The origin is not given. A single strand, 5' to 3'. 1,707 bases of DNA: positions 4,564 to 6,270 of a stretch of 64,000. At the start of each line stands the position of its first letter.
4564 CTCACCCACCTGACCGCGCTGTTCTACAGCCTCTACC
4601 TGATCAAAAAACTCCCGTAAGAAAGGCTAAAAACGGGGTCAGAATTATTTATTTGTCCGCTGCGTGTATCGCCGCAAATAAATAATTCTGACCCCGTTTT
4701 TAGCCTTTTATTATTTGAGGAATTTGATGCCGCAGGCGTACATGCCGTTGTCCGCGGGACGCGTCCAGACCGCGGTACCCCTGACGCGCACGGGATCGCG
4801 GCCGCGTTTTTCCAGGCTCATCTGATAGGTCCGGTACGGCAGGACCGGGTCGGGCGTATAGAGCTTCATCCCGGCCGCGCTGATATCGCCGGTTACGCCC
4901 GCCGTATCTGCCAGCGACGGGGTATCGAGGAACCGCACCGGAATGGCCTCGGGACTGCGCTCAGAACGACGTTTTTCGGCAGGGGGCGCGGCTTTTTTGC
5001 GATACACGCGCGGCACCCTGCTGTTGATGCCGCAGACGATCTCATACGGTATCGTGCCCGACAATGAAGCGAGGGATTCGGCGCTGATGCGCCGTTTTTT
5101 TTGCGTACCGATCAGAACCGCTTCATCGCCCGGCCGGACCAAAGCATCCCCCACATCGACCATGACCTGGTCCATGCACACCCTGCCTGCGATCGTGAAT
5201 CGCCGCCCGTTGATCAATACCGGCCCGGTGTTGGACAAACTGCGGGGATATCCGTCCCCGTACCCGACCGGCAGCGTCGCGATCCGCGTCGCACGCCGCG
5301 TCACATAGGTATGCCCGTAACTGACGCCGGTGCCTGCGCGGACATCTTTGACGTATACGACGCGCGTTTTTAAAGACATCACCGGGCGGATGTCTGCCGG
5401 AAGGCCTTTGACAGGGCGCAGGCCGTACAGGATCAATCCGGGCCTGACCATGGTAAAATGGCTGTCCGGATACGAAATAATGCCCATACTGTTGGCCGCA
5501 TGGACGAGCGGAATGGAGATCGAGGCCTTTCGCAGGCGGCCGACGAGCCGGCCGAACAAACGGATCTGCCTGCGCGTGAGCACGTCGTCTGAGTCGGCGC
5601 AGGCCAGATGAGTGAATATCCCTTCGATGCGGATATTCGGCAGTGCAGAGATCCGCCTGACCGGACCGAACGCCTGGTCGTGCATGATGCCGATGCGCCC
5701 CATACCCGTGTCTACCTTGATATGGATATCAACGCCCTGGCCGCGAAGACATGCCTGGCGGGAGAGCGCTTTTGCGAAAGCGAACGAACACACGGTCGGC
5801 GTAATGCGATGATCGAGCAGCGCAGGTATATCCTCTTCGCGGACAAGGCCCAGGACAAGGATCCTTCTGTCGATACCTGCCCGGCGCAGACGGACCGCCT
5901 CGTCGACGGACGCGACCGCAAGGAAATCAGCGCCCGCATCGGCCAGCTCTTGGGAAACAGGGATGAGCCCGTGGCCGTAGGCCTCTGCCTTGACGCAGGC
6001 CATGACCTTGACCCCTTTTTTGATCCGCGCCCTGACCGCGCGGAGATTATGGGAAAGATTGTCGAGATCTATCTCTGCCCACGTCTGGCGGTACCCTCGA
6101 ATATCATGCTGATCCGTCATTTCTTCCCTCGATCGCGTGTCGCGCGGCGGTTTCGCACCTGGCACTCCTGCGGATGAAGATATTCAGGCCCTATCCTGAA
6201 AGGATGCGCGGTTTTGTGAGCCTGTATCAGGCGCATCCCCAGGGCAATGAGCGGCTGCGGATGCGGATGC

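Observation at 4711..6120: Alanine racemase with a C-terminal PilZ domain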

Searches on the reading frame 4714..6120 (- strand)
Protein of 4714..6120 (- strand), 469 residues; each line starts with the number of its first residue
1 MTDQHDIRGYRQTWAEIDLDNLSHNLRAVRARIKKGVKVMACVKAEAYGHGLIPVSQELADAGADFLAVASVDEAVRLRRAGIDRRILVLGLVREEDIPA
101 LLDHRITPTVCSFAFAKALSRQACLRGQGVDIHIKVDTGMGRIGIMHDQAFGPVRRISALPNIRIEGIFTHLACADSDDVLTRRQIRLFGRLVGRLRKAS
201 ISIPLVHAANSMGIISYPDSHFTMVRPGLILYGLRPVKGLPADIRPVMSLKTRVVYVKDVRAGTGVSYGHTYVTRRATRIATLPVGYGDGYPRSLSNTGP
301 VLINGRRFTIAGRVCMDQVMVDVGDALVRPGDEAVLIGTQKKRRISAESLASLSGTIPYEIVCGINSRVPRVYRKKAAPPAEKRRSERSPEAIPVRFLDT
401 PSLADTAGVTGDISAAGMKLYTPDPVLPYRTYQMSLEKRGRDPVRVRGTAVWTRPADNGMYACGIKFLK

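Call 3: search_protein_families(library=pfam, proteins=[window:4714-6120:-], max_evalue=10)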
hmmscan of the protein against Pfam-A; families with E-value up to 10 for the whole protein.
window:4714-6120:- (469 aa): 4 families
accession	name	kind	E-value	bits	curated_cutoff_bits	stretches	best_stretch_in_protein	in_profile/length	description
PF01168.26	Ala_racemase_N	-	2.9e-73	246.7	24.1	1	17-236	1-220/220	Alanine racemase, N-terminal domain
PF00842.27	Ala_racemase_C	-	1.8e-51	173.5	25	1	247-373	1-127/127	Alanine racemase, C-terminal domain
PF07238.19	PilZ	-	8.5e-10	39.3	22.5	1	382-468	1-86/102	PilZ domain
PF24007.1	DUF7321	-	0.13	12.4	27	1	9-53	104-148/155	Domain of unknown function (DUF7321)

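Call 4: search_protein_families(library=ncbifam, proteins=[window:4714-6120:-], max_evalue=10)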
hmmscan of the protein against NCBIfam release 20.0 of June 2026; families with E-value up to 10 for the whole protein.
window:4714-6120:- (469 aa): 12 families
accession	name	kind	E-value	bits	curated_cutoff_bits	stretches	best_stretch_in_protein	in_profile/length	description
TIGR00492.1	alr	equivalog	5.4e-119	397.4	168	1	11-373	1-367/369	alanine racemase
NF033131.1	vanT-G-Cterm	exception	4.1e-108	361.5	460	1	12-373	2-368/368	serine racemase VanT catalytic subunit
NF008897.0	PRK11930.1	equivalog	7.1e-100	335.2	804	1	12-374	459-820/822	bifunctional UDP-N-acetylmuramoyl-tripeptide:D-alanyl-D-alanine ligase/alanine racemase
NF033132.1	vanT-CELN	equivalog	6.1e-68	229.9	900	1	13-370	340-694/697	membrane-bound serine racemase VanT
NF009879.0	PRK13340.1-4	subfamily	8.6e-60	202.7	434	1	12-375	41-406/406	alanine racemase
NF002970.2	PRK03646.1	exception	2.8e-58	197.7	600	1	12-371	4-353/356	catabolic alanine racemase DadX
NF033133.1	vanT-L-cat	exception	1.5e-51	175.7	750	1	13-369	8-361/366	serine racemase VanT-L catalytic subunit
NF000792.0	PRK00053.2-3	equivalog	8.6e-50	169.9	384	1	16-374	7-359/360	alanine racemase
NF000791.0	PRK00053.2-2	equivalog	5.3e-42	144.2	218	1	17-372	6-338/340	alanine racemase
NF040742.1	racem_Orr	exception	1.6e-08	34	480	1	16-175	5-161/351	ornithine racemase Orr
NF045642.2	HdxyAspAldBhcC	equivalog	0.00031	20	690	1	17-177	34-198/387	3-hydroxy-D-aspartate aldolase BhcC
TIGR02266.1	gmx_TIGR02266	paralog_domain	0.0037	17.4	68.7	1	404-468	15-81/96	TIGR02266 family protein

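Call 5: find_homologous_proteins(query=window:4714-6120:-, max_evalue=0.00001)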
Query window:4714-6120:- (469 aa): 7954 proteins with E <= 0.00001 among 8000 candidates; the best 120 are listed.
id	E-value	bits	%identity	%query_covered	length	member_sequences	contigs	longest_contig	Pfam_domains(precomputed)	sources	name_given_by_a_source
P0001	1.9e-297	1004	97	100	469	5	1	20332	PF07238.20,PF00842.28,PF01168.27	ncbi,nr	ncbi:MAG: alanine racemase [Candidatus Omnitrophica bacterium]|nr:alanine racemase [Candidatus Omnit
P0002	4.9e-226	769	74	100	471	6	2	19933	PF07238.20,PF00842.28,PF01168.27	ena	-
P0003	1.3e-210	718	68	100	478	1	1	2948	PF07238.20,PF00842.28,PF01168.27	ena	-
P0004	2.9e-207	707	68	98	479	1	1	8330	PF07238.20,PF00842.28,PF01168.27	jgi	jgi:alanine racemase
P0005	2.2e-200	684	67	98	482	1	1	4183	PF07238.20,PF00842.28,PF01168.27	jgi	jgi:alanine racemase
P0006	5.5e-200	683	65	98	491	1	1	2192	PF07238.20,PF00842.28,PF01168.27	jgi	jgi:alanine racemase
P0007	1.1e-198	679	64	100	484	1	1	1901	PF07238.20,PF00842.28,PF01168.27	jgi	jgi:alanine racemase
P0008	1.1e-197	675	64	99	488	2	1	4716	PF07238.20,PF00842.28,PF01168.27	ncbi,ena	ncbi:MAG: alanine racemase [Candidatus Omnitrophota bacterium]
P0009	2.1e-197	675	64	98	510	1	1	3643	PF07238.20,PF00842.28,PF01168.27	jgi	jgi:alanine racemase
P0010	1.1e-193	662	63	99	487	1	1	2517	PF07238.20,PF00842.28,PF01168.27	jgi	-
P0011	2.5e-176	605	59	100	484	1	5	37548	PF07238.20,PF00842.28,PF01168.27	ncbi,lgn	-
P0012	5.3e-167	574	56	100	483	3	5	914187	PF07238.20,PF00842.28,PF01168.27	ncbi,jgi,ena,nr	ncbi:MAG TPA: alanine racemase [Candidatus Omnitrophota bacterium]|nr:alanine racemase [Candidatus O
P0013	1.1e-152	527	61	82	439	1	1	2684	PF00842.28,PF01168.27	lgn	-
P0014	1.5e-152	527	53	99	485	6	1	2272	PF07238.20,PF00842.28,PF01168.27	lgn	-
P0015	2.0e-147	510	52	99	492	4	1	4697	PF07238.20,PF00842.28,PF01168.27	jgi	jgi:alanine racemase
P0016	6.1e-146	505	60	79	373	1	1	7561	PF00842.28,PF01168.27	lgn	-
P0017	1.6e-145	503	61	80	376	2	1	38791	PF00842.28,PF01168.27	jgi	-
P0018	3.5e-145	502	61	78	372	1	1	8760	PF00842.28,PF01168.27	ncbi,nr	ncbi:MAG: alanine racemase [Candidatus Omnitrophica bacterium]|nr:alanine racemase [Candidatus Omnit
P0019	1.2e-144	501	60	78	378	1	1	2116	PF00842.28,PF01168.27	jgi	jgi:alanine racemase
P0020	5.9e-144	498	59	80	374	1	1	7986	PF00842.28,PF01168.27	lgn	-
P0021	7.9e-144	498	57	80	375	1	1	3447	PF00842.28,PF01168.27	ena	-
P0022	1.9e-143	497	51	98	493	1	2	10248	PF07238.20,PF00842.28,PF01168.27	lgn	-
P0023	2.4e-143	496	60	80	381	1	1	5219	PF00842.28,PF01168.27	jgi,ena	-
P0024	2.4e-143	496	61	78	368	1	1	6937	PF00842.28,PF01168.27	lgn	-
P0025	2.6e-143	496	59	78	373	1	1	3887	PF00842.28,PF01168.27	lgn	-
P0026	5.3e-143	495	61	78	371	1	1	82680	PF00842.28,PF01168.27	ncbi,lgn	-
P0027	9.3e-143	494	59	78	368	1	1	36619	PF00842.28,PF01168.27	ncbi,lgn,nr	ncbi:MAG: alanine racemase [Candidatus Omnitrophica bacterium]|nr:alanine racemase [Candidatus Omnit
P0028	1.5e-142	494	60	79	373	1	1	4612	PF00842.28,PF01168.27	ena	-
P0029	2.0e-142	493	60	78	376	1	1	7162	PF00842.28,PF01168.27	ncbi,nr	ncbi:MAG: alanine racemase [Candidatus Omnitrophica bacterium]|nr:alanine racemase [Candidatus Omnit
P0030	2.3e-142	493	58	80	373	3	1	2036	PF00842.28,PF01168.27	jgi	-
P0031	2.7e-142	493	59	79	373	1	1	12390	PF00842.28,PF01168.27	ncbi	ncbi:MAG: alanine racemase [Candidatus Omnitrophota bacterium]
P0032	5.2e-142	492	60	79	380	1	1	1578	PF00842.28,PF01168.27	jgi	jgi:alanine racemase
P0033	8.4e-142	491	59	78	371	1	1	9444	PF00842.28,PF01168.27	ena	-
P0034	1.4e-141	491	59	78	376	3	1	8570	PF00842.28,PF01168.27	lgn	-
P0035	1.7e-141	490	59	80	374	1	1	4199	PF00842.28,PF01168.27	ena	-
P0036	3.2e-141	489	50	100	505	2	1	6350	PF07238.20,PF00842.28,PF01168.27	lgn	-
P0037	3.5e-141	489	58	80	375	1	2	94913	PF00842.28,PF01168.27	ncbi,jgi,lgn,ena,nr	ncbi:MAG TPA: alanine racemase [Patescibacteria group bacterium]|nr:alanine racemase [Patescibacteri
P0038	3.9e-141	489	57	79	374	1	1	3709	PF00842.28,PF01168.27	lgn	-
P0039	3.9e-141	489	61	77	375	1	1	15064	PF00842.28,PF01168.27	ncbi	ncbi:MAG: alanine racemase [Deltaproteobacteria bacterium]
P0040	4.9e-141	489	59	80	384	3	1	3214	PF00842.28,PF01168.27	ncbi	-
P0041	5.1e-141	489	60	78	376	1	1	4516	PF00842.28,PF01168.27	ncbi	-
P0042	5.7e-141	488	59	80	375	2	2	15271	PF00842.28,PF01168.27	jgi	jgi:alanine racemase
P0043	5.8e-141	488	59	78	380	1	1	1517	PF00842.28,PF01168.27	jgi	jgi:alanine racemase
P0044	5.9e-141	488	57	78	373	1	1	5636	PF00842.28,PF01168.27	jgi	-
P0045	8.8e-141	488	58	78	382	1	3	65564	PF00842.28,PF01168.27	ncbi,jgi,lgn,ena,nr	ncbi:MAG: alanine racemase [Candidatus Omnitrophica bacterium]|jgi:alanine racemase|nr:alanine racem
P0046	1.0e-140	488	59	78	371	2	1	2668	PF00842.28,PF01168.27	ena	-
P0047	1.1e-140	488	58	80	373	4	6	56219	PF00842.28,PF01168.27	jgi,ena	jgi:alanine racemase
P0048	1.1e-140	488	59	80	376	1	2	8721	PF00842.28,PF01168.27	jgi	jgi:alanine racemase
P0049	1.3e-140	487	58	78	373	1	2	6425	PF00842.28,PF01168.27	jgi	jgi:alanine racemase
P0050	1.3e-140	487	58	78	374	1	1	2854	PF00842.28,PF01168.27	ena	-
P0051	1.4e-140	487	60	78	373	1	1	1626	PF00842.28,PF01168.27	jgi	jgi:alanine racemase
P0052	1.5e-140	487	59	78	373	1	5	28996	PF00842.28,PF01168.27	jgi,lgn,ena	-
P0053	1.7e-140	487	60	78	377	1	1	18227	PF00842.28,PF01168.27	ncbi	-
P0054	2.4e-140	486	58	78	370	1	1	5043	PF00842.28,PF01168.27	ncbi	-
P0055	2.6e-140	486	60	78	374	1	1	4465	PF00842.28,PF01168.27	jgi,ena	-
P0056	2.9e-140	486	58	80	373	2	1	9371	PF00842.28,PF01168.27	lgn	-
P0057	3.8e-140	486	60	78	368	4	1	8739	PF00842.28,PF01168.27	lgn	-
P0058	4.9e-140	485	57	79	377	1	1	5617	PF00842.28,PF01168.27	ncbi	-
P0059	5.5e-140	485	57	78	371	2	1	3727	PF00842.28,PF01168.27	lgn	-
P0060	5.8e-140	485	56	79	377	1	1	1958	PF00842.28,PF01168.27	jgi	jgi:alanine racemase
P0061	6.2e-140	485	57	79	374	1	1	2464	PF00842.28,PF01168.27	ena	-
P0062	6.6e-140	485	58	78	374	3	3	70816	PF00842.28,PF01168.27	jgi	-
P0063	7.5e-140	485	57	80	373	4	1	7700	PF00842.28,PF01168.27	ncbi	-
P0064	7.6e-140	485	58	78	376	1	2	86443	PF00842.28,PF01168.27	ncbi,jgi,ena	ncbi:MAG: alanine racemase [Candidatus Omnitrophota bacterium]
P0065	7.6e-140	485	59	78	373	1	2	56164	PF00842.28,PF01168.27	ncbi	-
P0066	8.5e-140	485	57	80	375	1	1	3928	PF00842.28,PF01168.27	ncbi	-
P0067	9.9e-140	484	57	79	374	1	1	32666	PF00842.28,PF01168.27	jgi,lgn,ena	-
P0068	1.1e-139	484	57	79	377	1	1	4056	PF00842.28,PF01168.27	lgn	-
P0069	1.1e-139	484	57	80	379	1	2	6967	PF00842.28,PF01168.27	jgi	jgi:alanine racemase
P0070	1.1e-139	484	58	78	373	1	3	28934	PF00842.28,PF01168.27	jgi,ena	-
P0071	1.2e-139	484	60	78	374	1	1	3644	PF00842.28,PF01168.27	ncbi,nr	ncbi:MAG: alanine racemase [Candidatus Omnitrophica bacterium]|nr:alanine racemase [Candidatus Omnit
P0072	1.4e-139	484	57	80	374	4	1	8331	PF00842.28,PF01168.27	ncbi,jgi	ncbi:MAG: alanine racemase [Candidatus Omnitrophota bacterium]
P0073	1.7e-139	484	59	80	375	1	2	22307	PF00842.28,PF01168.27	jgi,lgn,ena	-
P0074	1.7e-139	484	58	80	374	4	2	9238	PF00842.28,PF01168.27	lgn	-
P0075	1.9e-139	483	58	80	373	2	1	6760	PF00842.28,PF01168.27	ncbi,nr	ncbi:alanine racemase [bacterium]|nr:MAG: alanine racemase [bacterium]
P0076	2.0e-139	483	56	78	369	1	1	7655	PF00842.28,PF01168.27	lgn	-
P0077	2.1e-139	483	58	79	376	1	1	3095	PF00842.28,PF01168.27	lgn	-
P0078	2.3e-139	483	59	78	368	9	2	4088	PF00842.28,PF01168.27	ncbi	-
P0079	2.4e-139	483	58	80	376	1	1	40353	PF00842.28,PF01168.27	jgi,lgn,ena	-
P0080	2.5e-139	483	58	78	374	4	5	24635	PF00842.28,PF01168.27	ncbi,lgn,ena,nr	ncbi:MAG: alanine racemase [Candidatus Omnitrophica bacterium]|nr:alanine racemase [Candidatus Omnit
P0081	4.3e-139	482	56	80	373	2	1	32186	PF00842.28,PF01168.27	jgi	-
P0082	4.5e-139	482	58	80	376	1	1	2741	PF00842.28,PF01168.27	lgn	-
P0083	4.6e-139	482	58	80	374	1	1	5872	PF00842.28,PF01168.27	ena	-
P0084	4.6e-139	482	57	80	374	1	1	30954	PF00842.28,PF01168.27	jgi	jgi:alanine racemase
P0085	5.4e-139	482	58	80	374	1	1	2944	PF00842.28,PF01168.27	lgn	-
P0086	5.7e-139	482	56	79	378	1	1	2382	PF00842.28,PF01168.27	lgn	-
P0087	6.6e-139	482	58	80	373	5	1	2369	PF00842.28,PF01168.27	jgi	-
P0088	6.6e-139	482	58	78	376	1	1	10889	PF00842.28,PF01168.27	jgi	jgi:alanine racemase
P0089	6.6e-139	482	59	78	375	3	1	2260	PF00842.28,PF01168.27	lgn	-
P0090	7.3e-139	482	58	80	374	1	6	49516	PF00842.28,PF01168.27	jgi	-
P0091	7.4e-139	482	58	78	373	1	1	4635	PF00842.28,PF01168.27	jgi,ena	-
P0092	7.6e-139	481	56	79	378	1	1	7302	PF00842.28,PF01168.27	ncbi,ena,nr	ncbi:MAG TPA: alanine racemase [Candidatus Margulisiibacteriota bacterium]|nr:alanine racemase [Cand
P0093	8.5e-139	481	56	80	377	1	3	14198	PF00842.28,PF01168.27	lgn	-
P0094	9.6e-139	481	57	80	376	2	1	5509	PF00842.28,PF01168.27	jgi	jgi:alanine racemase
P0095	1.0e-138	481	58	80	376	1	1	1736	PF00842.28,PF01168.27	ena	-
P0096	1.1e-138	481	58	80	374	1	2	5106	PF00842.28,PF01168.27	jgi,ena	-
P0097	1.1e-138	481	58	78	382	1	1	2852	PF00842.28,PF01168.27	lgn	-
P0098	1.1e-138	481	57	80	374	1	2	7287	PF00842.28,PF01168.27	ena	-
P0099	1.2e-138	481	59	78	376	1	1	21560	PF00842.28,PF01168.27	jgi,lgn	jgi:alanine racemase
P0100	1.3e-138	481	57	80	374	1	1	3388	PF00842.28,PF01168.27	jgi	jgi:alanine racemase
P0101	1.3e-138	481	57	78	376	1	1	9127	PF00842.28,PF01168.27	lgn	-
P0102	1.4e-138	481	58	78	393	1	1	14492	PF00842.28,PF01168.27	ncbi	-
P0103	1.5e-138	481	57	80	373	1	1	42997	PF00842.28,PF01168.27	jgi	jgi:alanine racemase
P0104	1.5e-138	481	58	78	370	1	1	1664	PF00842.28,PF01168.27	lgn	-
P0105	1.5e-138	481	57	79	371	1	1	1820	PF00842.28,PF01168.27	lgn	-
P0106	1.5e-138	480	57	80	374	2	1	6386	PF00842.28,PF01168.27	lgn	-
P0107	1.5e-138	480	58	79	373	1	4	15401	PF00842.28,PF01168.27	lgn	-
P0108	1.6e-138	480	59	78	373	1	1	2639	PF00842.28,PF01168.27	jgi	-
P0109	1.6e-138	480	59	78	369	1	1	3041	PF00842.28,PF01168.27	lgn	-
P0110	1.9e-138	480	57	80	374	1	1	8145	PF00842.28,PF01168.27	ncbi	-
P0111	2.0e-138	480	58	78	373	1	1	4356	PF00842.28,PF01168.27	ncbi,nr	ncbi:MAG: alanine racemase [Candidatus Omnitrophota bacterium]|nr:alanine racemase [Candidatus Omnit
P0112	2.0e-138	480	59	78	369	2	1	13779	PF00842.28,PF01168.27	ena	-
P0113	2.3e-138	480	57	80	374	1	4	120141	PF00842.28,PF01168.27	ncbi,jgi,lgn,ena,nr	ncbi:MAG: alanine racemase [Candidatus Omnitrophica bacterium]|nr:alanine racemase [Candidatus Omnit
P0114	3.4e-138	479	57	80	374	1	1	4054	PF00842.28,PF01168.27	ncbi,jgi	ncbi:MAG: alanine racemase [Candidatus Omnitrophota bacterium]|jgi:alanine racemase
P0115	3.7e-138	479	58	78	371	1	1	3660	PF00842.28,PF01168.27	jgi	jgi:alanine racemase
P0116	3.7e-138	479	58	78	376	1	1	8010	PF00842.28,PF01168.27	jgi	-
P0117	3.7e-138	479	58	80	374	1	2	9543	PF00842.28,PF01168.27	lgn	-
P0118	3.7e-138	479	57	80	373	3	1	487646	PF00842.28,PF01168.27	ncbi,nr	ncbi:MAG: alanine racemase [Candidatus Omnitrophica bacterium]|nr:alanine racemase [Candidatus Omnit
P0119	3.8e-138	479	57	79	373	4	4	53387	PF00842.28,PF01168.27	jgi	jgi:alanine racemase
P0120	4.3e-138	479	59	78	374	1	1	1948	PF00842.28,PF01168.27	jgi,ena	-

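Call 10: find_encoding_contigs(protein=window:4714-6120:-, flank=10000, max_places=4)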
Protein window:4714-6120:- (469 aa): 20 contigs read that carry it; 4 places shown.
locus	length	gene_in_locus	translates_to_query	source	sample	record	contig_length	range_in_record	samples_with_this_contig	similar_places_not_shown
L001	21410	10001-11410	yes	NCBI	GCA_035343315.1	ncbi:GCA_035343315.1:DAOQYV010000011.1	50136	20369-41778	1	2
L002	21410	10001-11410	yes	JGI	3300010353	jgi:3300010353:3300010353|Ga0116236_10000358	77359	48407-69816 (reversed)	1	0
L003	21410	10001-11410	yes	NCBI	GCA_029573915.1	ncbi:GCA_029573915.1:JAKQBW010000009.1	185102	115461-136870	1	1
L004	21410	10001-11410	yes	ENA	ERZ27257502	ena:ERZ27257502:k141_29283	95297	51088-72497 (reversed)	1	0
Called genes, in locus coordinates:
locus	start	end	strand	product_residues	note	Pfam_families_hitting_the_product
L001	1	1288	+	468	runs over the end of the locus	PF01406:tRNA-synt_1e, PF00133:tRNA-synt_1 (weak), PF09334:tRNA-synt_1g, PF01921:tRNA-synt_1f (weak), PF09190:DALR_2, PF23493:CysS_C (weak)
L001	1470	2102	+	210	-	PF02223:Thymidylate_kin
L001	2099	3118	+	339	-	PF13177:DNA_pol3_delta2, PF00004:AAA (weak), PF09115:DNApol3-delta_C (weak)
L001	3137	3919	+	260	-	PF04468:PSP1, PF28472:PSP1_3rd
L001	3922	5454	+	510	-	PF00133:tRNA-synt_1, PF01406:tRNA-synt_1e (faint), PF09334:tRNA-synt_1g, PF00133:tRNA-synt_1, PF19303:Anticodon_3 (weak)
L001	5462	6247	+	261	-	PF01026:TatD_DNase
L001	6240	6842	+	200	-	PF00515:TPR_1 (faint), PF07719:TPR_2 (faint), PF13176:TPR_7 (faint), PF13428:TPR_14 (faint), PF13371:TPR_9 (faint), PF13432:TPR_16 (faint), PF14559:TPR_19 (weak), PF13424:TPR_12 (weak), +3 more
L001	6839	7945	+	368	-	PF01008:IF-2B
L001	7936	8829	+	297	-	PF02769:AIRS_C (faint), PF00586:AIRS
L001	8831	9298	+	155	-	PF02367:TsaE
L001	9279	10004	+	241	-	PF00814:TsaD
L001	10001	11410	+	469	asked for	PF01168:Ala_racemase_N, PF00842:Ala_racemase_C, PF07238:PilZ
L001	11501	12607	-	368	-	PF03739:LptF_LptG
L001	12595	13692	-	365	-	PF03739:LptF_LptG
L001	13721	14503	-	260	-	PF18912:DZR_2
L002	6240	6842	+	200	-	PF00515:TPR_1 (faint), PF07719:TPR_2 (faint), PF13176:TPR_7 (faint), PF13428:TPR_14 (faint), PF13371:TPR_9 (faint), PF13432:TPR_16 (faint), PF14559:TPR_19 (weak), PF13424:TPR_12 (weak), +3 more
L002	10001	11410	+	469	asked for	PF01168:Ala_racemase_N, PF00842:Ala_racemase_C, PF07238:PilZ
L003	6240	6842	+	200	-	PF00515:TPR_1 (faint), PF07719:TPR_2 (faint), PF13176:TPR_7 (faint), PF13428:TPR_14 (faint), PF13371:TPR_9 (faint), PF13432:TPR_16 (faint), PF14559:TPR_19 (weak), PF13424:TPR_12 (weak), +3 more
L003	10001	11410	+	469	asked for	PF01168:Ala_racemase_N, PF00842:Ala_racemase_C, PF07238:PilZ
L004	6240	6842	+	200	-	PF00515:TPR_1 (faint), PF07719:TPR_2 (faint), PF13176:TPR_7 (faint), PF13428:TPR_14 (faint), PF13371:TPR_9 (faint), PF13432:TPR_16 (faint), PF14559:TPR_19 (weak), PF13424:TPR_12 (weak), +3 more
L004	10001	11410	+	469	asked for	PF01168:Ala_racemase_N, PF00842:Ala_racemase_C, PF07238:PilZ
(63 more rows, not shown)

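Call 20: predict_structure(alignment_id=A1)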
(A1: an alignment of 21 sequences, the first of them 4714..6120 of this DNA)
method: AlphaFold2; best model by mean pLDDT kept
length: 469 residues; sequences in the alignment: 21
mean_pLDDT: 81.5   pTM: 0.69
mean pLDDT of the five models: 81.5, 80.8, 76.5, 76.3, 70.7
residues with pLDDT >= 90: 172; 70-90: 210; 50-70: 61; < 50: 26
segments of 3 or more residues with pLDDT < 50: 1-10, 221-223, 287-290, 377-384
pLDDT, mean of each block of 10 residues (from residue 1): 33 80 90 82 69 89 89 92 92 94 96 96 96 88 83 96 92 72 85 93 80 62 62 74 84 90 80 89 67 61 90 71 92 88 85 75 66 62 56 88 78 89 84 90 91 82 86
secondary structure, 60 per line:
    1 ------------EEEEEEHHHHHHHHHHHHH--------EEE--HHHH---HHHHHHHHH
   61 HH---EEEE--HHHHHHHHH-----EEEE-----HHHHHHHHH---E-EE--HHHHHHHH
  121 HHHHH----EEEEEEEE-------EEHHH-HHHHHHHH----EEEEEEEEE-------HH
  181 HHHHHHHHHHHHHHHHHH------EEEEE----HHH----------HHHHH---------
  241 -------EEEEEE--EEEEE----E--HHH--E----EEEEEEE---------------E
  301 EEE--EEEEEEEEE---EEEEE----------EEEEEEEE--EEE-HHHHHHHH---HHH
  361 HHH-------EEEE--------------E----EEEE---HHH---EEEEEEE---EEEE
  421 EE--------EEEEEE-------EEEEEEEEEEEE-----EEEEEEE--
elements in order: E13-18 H19-31 E40-42 H45-48 H52-62 E66-69 H72-80 E86-89 H95-103 H113-125 E130-137 H151-158 E163-171 H179-198 E205-209 H227-231 E248-253 E256-260 E278-284 E300-303 E306-314 E318-322 E333-340 E343-345 H347-354 H358-363 E371-374 E394-397 E407-413 E417-422 E431-436 E444-455 E461-467
